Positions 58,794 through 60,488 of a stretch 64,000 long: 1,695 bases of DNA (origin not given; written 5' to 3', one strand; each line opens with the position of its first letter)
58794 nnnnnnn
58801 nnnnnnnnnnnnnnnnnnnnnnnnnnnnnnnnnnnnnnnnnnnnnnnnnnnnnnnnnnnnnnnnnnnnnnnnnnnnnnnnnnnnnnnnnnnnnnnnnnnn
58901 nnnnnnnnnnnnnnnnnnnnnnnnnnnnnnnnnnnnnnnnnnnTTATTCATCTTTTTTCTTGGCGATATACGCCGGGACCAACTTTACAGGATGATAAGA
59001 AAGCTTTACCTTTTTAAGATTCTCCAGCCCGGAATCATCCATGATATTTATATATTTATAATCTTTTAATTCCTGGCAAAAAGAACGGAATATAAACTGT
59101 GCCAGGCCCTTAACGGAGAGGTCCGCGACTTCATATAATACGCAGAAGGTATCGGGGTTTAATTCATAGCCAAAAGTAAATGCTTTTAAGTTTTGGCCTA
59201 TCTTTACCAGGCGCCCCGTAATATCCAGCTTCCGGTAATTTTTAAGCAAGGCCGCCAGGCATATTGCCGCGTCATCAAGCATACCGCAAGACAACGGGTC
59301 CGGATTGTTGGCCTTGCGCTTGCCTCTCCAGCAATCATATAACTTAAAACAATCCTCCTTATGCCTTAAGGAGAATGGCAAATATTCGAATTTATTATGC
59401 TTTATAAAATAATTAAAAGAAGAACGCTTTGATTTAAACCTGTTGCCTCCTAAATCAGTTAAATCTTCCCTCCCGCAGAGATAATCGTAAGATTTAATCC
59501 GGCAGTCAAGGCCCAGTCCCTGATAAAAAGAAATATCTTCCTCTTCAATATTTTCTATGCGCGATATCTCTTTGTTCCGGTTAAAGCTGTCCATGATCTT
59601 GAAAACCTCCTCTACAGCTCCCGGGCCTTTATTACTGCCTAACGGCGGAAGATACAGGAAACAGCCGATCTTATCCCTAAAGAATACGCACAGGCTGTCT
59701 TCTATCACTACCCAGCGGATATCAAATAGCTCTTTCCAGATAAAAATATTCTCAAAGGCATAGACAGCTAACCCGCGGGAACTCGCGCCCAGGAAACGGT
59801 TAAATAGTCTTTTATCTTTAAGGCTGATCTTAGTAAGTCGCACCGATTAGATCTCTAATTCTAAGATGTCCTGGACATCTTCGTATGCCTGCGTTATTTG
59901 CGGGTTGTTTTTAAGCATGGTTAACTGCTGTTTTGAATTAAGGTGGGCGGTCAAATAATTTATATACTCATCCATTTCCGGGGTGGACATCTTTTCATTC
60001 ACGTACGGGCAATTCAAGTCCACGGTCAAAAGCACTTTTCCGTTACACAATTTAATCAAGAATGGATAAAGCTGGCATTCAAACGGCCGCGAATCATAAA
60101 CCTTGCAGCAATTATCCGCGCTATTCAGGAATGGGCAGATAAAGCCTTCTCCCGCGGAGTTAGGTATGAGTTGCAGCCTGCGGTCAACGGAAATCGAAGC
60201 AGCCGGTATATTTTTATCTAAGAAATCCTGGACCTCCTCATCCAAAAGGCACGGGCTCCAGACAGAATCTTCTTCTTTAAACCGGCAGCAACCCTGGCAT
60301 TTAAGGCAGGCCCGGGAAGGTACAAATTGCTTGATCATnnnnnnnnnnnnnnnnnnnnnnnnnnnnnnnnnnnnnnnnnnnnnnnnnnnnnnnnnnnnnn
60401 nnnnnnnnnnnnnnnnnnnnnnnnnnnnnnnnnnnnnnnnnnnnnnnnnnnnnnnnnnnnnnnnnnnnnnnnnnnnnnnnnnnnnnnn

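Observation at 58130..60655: Overlapping four-gene operon: DEDDh exonuclease::WYL-like fusion, DUF2156-like protein, YkgJ Cys-cluster protein, CsaA-like tRNA-binding protein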

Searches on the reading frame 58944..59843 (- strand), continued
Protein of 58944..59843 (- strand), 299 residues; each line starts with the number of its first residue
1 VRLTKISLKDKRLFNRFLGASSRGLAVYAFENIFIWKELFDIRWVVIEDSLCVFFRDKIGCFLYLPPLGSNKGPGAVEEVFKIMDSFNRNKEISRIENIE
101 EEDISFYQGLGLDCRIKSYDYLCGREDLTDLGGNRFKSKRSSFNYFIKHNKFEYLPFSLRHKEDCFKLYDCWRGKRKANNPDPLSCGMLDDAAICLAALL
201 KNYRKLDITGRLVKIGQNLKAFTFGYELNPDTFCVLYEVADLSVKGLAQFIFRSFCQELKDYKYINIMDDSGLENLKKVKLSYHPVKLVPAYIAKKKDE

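Call 61: predict_structure(alignment_id=A5)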
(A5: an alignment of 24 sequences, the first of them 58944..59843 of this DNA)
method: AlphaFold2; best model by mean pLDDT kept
length: 299 residues; sequences in the alignment: 24
mean_pLDDT: 77.5   pTM: 0.70
mean pLDDT of the five models: 77.5, 73.9, 72.4, 62.3, 55.9
residues with pLDDT >= 90: 60; 70-90: 157; 50-70: 58; < 50: 24
segments of 3 or more residues with pLDDT < 50: 133-140, 269-282
pLDDT, mean of each block of 10 residues (from residue 1): 67 69 58 68 86 84 80 85 88 82 88 76 75 45 81 94 93 85 72 80 76 96 86 85 85 89 75 45 56 78
secondary structure, 60 per line:
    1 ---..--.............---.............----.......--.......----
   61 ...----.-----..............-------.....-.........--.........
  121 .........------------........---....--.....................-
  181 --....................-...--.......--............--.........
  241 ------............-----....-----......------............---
elements in order: H8-20 H24-36 E41-47 E50-56 E61-63 H74-87 E95-99 H101-109 E112-124 H125-129 H142-149 E153-156 H159-179 H183-202 E209-215 E218-229 E232-240 H247-258 E264-267 H273-278 E285-296

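Call 64: fold_search(model_id=the predicted structure, library=pdb)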
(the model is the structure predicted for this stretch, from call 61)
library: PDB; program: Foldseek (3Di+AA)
matches with E <= 10: 712; with E <= 0.001: 99
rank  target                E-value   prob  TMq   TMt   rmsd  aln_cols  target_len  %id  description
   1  2hqy_A                2.5e-22  1.00  0.74  0.75   4.6       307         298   25  Crystal Structure of Conserved Protein of Unknown Function from Bacteroides thetaiotaomicron VPI-5482 (released 2006-09-19)
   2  2hqy_B                3.3e-22  1.00  0.75  0.76   4.4       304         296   25  Crystal Structure of Conserved Protein of Unknown Function from Bacteroides thetaiotaomicron VPI-5482 (released 2006-09-19)
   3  5vrv_D                2.1e-11  1.00  0.53  0.51   6.7       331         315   11  2.05 Angstrom Resolution Crystal Structure of C-terminal Domain (DUF2156) of Putative Lysylphosphatidylglycerol Synthe (released 2017-05-24)
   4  9j8q_A                5.7e-11  1.00  0.52  0.23   6.9       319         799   11  MprF from Pseudomonas aeruginosa in GDN micelle, C2 symmetry (released 2025-09-03)
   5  5vrv_C                6.4e-11  1.00  0.54  0.52   6.5       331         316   12  2.05 Angstrom Resolution Crystal Structure of C-terminal Domain (DUF2156) of Putative Lysylphosphatidylglycerol Synthe (released 2017-05-24)
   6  5vrv_E                6.8e-11  1.00  0.51  0.49   6.2       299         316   13  2.05 Angstrom Resolution Crystal Structure of C-terminal Domain (DUF2156) of Putative Lysylphosphatidylglycerol Synthe (released 2017-05-24)
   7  5vrv_A                1.0e-10  1.00  0.55  0.53   6.7       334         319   12  2.05 Angstrom Resolution Crystal Structure of C-terminal Domain (DUF2156) of Putative Lysylphosphatidylglycerol Synthe (released 2017-05-24)
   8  9j8s_A                1.3e-10  1.00  0.55  0.25   6.6       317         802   14  MprF from Pseudomonas aeruginosa in nanodisc, C2 symmetry (released 2025-09-03)
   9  5vrv_F                1.3e-10  1.00  0.53  0.50   7.0       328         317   13  2.05 Angstrom Resolution Crystal Structure of C-terminal Domain (DUF2156) of Putative Lysylphosphatidylglycerol Synthe (released 2017-05-24)
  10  6lv0_A                1.8e-10  1.00  0.51  0.49   6.7       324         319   13  Crystal structure of the soluble domain of the multiple peptide resistance factor (MprF) from Rhizobium tropici (released 2021-02-03)
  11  4v36_B                2.4e-10  1.00  0.55  0.53   6.1       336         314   14  The structure of L-PGS from Bacillus licheniformis (released 2015-08-19)
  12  9goe_A                3.1e-10  1.00  0.52  0.23   7.3       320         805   14  Cryo-EM structure of the multiple peptide resistance factor (MprF) from Pseudomonas aeruginosa bound to a synthetic na (released 2025-03-12)
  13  5vrv_B                3.3e-10  1.00  0.53  0.51   6.8       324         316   13  2.05 Angstrom Resolution Crystal Structure of C-terminal Domain (DUF2156) of Putative Lysylphosphatidylglycerol Synthe (released 2017-05-24)
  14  4v35                  3.5e-10  1.00  0.55  0.52   6.7       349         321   11  The Structure of A-PGS from Pseudomonas aeruginosa (released 2015-08-19)
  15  4v34                  9.3e-10  1.00  0.53  0.50   6.9       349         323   11  The Structure of A-PGS from Pseudomonas aeruginosa (SeMet derivative) (released 2015-08-19)
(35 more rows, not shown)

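Call 73: search_dna_similar(query=window:58944-59843:-, collection=plasmids, mode=protein, max_evalue=0.001, max_rows=25)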
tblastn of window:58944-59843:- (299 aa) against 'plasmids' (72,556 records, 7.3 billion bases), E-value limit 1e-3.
Records with a match: 6; places in all: 7; records where one place covers at least 80% of the query: 6.
Best place of each record, by identity: <60% 6.
By first word of the organism name: Parabacteroides 1; Bacteroides 1; Acetoanaerobium 1; Phocaeicola 1; Fusobacterium 1; Microvirga 1.
By predicted mobility (MOB-suite, as given by PLSDB): non-mobilizable 6.
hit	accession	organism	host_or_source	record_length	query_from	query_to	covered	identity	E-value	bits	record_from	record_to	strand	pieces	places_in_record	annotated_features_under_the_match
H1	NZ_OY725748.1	Parabacteroides distasonis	-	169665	6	297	98%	28.9%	3e-20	98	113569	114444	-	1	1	DUF2156 domain-containing protein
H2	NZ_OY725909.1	Bacteroides finegoldii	-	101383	6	294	97%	29.1%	1e-21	102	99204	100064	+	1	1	DUF2156 domain-containing protein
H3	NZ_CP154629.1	Acetoanaerobium noterae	cell culture,Sludge of a digestion ...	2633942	2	299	100%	28.0%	9e-20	97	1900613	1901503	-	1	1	none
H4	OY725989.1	Phocaeicola massiliensis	-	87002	6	298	98%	27.1%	4e-16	86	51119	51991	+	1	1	record has no annotation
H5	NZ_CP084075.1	Fusobacterium vincentii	-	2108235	29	299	91%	23.8%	3e-6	56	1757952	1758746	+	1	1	none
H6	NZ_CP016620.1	Microvirga ossetica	Vicia alpestris,cell culture,nodules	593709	3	296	98%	19.7%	4e-8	62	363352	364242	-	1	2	phosphatidylglycerol lysyltransferase domain-containing protein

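Call 74: get_annotated_region(hit=H1, flank=5000)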
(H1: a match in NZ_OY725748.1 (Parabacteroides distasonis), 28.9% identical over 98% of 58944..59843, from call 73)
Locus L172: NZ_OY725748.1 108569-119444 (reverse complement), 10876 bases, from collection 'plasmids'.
description: Parabacteroides distasonis strain Parabacteroides distasonis TSDC17.2-1.1 plasmid 3, complete sequence
organism: Parabacteroides distasonis (NCBI taxid 823)
taxonomy: Bacteria; Bacteroidota; Bacteroidia; Bacteroidales; Tannerellaceae; Parabacteroides; Parabacteroides distasonis
host: -; source: -; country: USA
typing (MOB-suite, as given by PLSDB): non-mobilizable
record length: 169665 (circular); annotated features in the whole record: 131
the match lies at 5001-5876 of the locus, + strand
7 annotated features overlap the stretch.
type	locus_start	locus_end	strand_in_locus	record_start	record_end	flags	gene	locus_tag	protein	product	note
CDS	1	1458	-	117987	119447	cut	gnd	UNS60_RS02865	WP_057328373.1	decarboxylating NADP(+)-dependent phosphogluconate dehydrogenase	GO:0006098 - pentose-phosphate shunt [Evidence IEA]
CDS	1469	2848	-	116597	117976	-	-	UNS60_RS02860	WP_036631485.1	FAD-dependent oxidoreductase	-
CDS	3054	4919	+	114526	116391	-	-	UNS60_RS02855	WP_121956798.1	SLC13 family permease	-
CDS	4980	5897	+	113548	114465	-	-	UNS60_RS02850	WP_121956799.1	DUF2156 domain-containing protein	-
CDS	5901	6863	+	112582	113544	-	-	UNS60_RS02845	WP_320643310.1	GNAT family N-acetyltransferase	-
CDS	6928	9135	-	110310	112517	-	-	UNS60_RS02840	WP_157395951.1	LruC domain-containing protein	-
CDS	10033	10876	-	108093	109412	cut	-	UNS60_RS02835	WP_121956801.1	sigma-54 dependent transcriptional regulator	GO:0006355 - regulation of DNA-templated transcription [Evidence IEA]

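Call 75: get_annotated_region(hit=H3, flank=5000)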
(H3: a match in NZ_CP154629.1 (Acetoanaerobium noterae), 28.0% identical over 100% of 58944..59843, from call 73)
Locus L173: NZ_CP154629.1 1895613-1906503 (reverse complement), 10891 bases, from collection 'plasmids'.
description: Acetoanaerobium noterae strain DSL2 plasmid pTPELB2, complete sequence
organism: Acetoanaerobium noterae (NCBI taxid 745369)
taxonomy: Bacteria; Bacillota; Clostridia; Peptostreptococcales; Filifactoraceae; Acetoanaerobium; Acetoanaerobium noterae
host: -; source: cell culture,Sludge of a digestion tower of a wastewater treatment plant; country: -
typing (MOB-suite, as given by PLSDB): non-mobilizable
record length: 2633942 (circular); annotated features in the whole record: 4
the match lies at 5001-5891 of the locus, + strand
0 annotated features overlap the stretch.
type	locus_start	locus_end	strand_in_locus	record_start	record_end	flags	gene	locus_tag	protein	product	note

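Call 76: get_annotated_region(hit=H5, flank=5000)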
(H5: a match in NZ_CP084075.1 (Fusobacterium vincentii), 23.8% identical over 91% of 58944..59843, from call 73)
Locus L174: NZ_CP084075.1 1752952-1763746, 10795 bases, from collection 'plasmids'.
description: Fusobacterium vincentii strain SB055 plasmid pSB055A, complete sequence
organism: Fusobacterium vincentii (NCBI taxid 155615)
taxonomy: Bacteria; Fusobacteriota; Fusobacteriia; Fusobacteriales; Fusobacteriaceae; Fusobacterium; Fusobacterium vincentii
host: -; source: -; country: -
typing (MOB-suite, as given by PLSDB): non-mobilizable
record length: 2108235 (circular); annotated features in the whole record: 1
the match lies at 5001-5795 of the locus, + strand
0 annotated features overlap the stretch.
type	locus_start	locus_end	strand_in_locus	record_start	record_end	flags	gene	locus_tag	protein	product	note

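Call 77: get_annotated_region(hit=H6, flank=5000)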
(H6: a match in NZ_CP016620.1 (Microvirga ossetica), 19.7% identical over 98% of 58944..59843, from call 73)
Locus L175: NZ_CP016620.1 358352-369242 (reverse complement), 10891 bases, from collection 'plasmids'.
description: Microvirga ossetica strain V5/3m plasmid unnamed4, complete sequence
organism: Microvirga ossetica (NCBI taxid 1882682)
taxonomy: Bacteria; Pseudomonadota; Alphaproteobacteria; Hyphomicrobiales; Methylobacteriaceae; Microvirga; Microvirga ossetica
host: -; source: Vicia alpestris,cell culture,nodules; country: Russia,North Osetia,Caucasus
typing (MOB-suite, as given by PLSDB): non-mobilizable
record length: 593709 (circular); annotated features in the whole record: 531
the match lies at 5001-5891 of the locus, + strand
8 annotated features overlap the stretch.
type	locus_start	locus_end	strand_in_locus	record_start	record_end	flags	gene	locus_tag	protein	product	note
CDS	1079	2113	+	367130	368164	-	-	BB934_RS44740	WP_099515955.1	IS630 family transposase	-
CDS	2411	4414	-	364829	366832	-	-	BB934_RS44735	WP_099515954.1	DEAD/DEAH box helicase family protein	-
CDS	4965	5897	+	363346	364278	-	-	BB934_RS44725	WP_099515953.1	phosphatidylglycerol lysyltransferase domain-containing protein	-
CDS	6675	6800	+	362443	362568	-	-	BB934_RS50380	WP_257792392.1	hypothetical protein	-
CDS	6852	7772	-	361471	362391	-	-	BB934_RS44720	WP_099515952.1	phosphatidylglycerol lysyltransferase domain-containing protein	-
CDS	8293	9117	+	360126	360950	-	-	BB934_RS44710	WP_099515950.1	hypothetical protein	-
CDS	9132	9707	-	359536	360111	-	-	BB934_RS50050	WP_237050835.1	hypothetical protein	-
CDS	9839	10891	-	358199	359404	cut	-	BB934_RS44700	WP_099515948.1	hypothetical protein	-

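Call 79: search_protein_families(library=pfam, proteins=[L173:3884-4789:-, L173:4986-5888:+, L173:5898-7061:+, L173:7134-7637:+, L173:7786-9096:+, L174:2682-3467:+, L174:3552-4910:+, L174:4923-5792:+, L174:5801-7420:+, L172:5901-6863:+], max_evalue=0.0001)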
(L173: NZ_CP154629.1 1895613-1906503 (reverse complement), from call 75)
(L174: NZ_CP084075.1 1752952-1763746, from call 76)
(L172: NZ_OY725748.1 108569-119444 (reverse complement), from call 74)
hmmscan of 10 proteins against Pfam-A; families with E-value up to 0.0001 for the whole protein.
L173:3884-4789:- (301 aa): 2 families
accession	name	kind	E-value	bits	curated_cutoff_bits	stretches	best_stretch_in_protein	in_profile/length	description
PF00753.33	Lactamase_B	-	6.5e-21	75.6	22.7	1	46-245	2-195/196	Metallo-beta-lactamase superfamily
PF12706.13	Lactamase_B_2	-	2.6e-06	27.6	27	1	61-199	1-146/200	Beta-lactamase superfamily domain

L173:4986-5888:+ (300 aa): 1 family
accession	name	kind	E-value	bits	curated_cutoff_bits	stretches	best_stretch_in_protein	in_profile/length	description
PF09924.15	LPG_synthase_C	-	9.9e-41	140.2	27.5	1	26-297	5-297/298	Phosphatidylglycerol lysyltransferase, C-terminal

L173:5898-7061:+ (387 aa): 5 families
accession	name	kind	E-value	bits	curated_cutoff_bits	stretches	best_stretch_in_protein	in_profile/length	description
PF13527.13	Acetyltransf_9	-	2.8e-29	102.1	25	1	3-125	1-126/127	Acetyltransferase (GNAT) domain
PF13530.11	SCP2_2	-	9.6e-15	55.5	23.2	1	302-382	16-103/105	Sterol carrier protein domain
PF00583.31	Acetyltransf_1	-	1.9e-11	44.7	20.7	1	19-107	12-95/116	Acetyltransferase (GNAT) family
PF17668.7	Acetyltransf_17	-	4.3e-10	40.7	25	1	178-286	3-114/114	Acetyltransferase (GNAT) domain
PF13508.13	Acetyltransf_7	-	1.2e-06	29.3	27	1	68-124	24-83/84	Acetyltransferase (GNAT) domain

L173:7134-7637:+ (167 aa): 2 families
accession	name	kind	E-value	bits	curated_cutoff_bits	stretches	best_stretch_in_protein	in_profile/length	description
PF07155.17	ECF-ribofla_trS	-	1.5e-38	132.9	26.7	1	2-157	2-170/172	ECF-type riboflavin transporter, S component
PF12822.12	ECF_trnsprt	-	1.8e-08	35.1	30.7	1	6-148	2-146/169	ECF transporter, substrate-specific component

L173:7786-9096:+ (436 aa): 1 family
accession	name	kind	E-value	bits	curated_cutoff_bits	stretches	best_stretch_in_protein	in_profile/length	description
PF03772.21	Competence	-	4.2e-54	184.1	23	1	155-415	1-265/270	Competence protein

L174:2682-3467:+ (261 aa): 1 family
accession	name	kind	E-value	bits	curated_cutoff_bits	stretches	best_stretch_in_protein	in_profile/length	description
PF04333.18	MlaA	-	1.3e-62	211.4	25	1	59-252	2-192/195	MlaA lipoprotein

L174:3552-4910:+ (452 aa): 2 families
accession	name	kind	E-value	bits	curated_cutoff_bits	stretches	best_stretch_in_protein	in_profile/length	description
PF01546.33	Peptidase_M20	-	4e-29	102.4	24.6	1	80-448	2-205/206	Peptidase family M20/M25/M40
PF07687.19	M20_dimer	-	8.4e-07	29.3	21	0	244-350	10-97/107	Peptidase dimerisation domain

L174:4923-5792:+ (289 aa): 1 family
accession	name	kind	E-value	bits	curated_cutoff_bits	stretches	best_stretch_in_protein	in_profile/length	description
PF09924.15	LPG_synthase_C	-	1.2e-42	146.5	27.5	1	24-286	9-297/298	Phosphatidylglycerol lysyltransferase, C-terminal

L174:5801-7420:+ (539 aa): 2 families
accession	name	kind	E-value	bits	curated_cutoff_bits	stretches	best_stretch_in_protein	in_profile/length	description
PF02690.20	Na_Pi_cotrans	-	2.2e-59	199.8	29.1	2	15-150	1-136/137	Na+/Pi-cotransporter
PF01895.24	PhoU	-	7e-15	55.6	23.5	2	456-536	4-89/89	PhoU domain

L172:5901-6863:+ (320 aa): 3 families
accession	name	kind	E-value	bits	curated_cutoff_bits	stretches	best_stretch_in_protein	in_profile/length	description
PF13527.13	Acetyltransf_9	-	1.1e-26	93.8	25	1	3-120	9-125/127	Acetyltransferase (GNAT) domain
PF00583.31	Acetyltransf_1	-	2.1e-08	34.8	20.7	1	6-98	3-93/116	Acetyltransferase (GNAT) family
PF13508.13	Acetyltransf_7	-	6.4e-06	26.9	27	1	36-120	6-83/84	Acetyltransferase (GNAT) domain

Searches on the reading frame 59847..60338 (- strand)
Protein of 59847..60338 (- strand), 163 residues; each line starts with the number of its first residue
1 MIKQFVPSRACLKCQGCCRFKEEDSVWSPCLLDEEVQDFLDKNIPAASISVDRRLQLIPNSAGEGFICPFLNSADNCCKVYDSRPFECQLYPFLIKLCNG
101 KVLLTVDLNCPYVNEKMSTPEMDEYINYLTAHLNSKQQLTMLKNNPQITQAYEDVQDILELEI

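Call 3: search_protein_families(library=pfam, proteins=[window:59847-60338:-], max_evalue=0.01)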
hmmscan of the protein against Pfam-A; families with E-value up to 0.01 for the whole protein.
window:59847-60338:- (163 aa): 1 family
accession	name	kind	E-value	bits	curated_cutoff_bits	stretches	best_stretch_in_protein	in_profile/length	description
PF03692.20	CxxCxxCC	-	9.5e-08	33.1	23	1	10-99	1-73/85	Putative zinc- or iron-chelating domain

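Call 4: search_protein_families(library=ncbifam, proteins=[window:59847-60338:-], max_evalue=0.01)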
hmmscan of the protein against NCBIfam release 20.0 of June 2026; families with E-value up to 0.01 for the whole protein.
window:59847-60338:- (163 aa): 0 families

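Call 12: search_protein_families(library=padloc, proteins=[window:59847-60338:-], max_evalue=0.01)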
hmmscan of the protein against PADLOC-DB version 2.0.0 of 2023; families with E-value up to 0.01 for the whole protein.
window:59847-60338:- (163 aa): 0 families

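Call 21: search_solved_structures(query=window:59847-60338:-, max_evalue=10)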
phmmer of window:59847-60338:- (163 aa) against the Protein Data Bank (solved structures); distinct sequences matched with E-value up to 10: 2.
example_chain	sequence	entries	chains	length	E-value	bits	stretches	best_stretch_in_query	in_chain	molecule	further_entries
3p24_A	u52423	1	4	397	0.47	13.8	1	72-126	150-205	BFT-3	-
7pnd_A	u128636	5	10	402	0.48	13.7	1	72-126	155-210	BFT-3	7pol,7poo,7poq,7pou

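Call 80: search_dna_similar(query=window:59847-60338:-, collection=plasmids, mode=protein, max_evalue=0.01, max_rows=20)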
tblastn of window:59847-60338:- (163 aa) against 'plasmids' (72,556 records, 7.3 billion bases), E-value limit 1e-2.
Records with a match: 1; places in all: 1; records where one place covers at least 80% of the query: 0.
Best place of each record, by identity: <60% 1.
By first word of the organism name: Kovacikia 1.
By predicted mobility (MOB-suite, as given by PLSDB): non-mobilizable 1.
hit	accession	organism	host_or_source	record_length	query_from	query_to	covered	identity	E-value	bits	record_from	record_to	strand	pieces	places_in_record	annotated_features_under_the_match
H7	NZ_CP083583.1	Kovacikia minuta CCNUW1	cell culture,fresh water lake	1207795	14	95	50%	28.7%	5e-4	47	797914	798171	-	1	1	record has no annotation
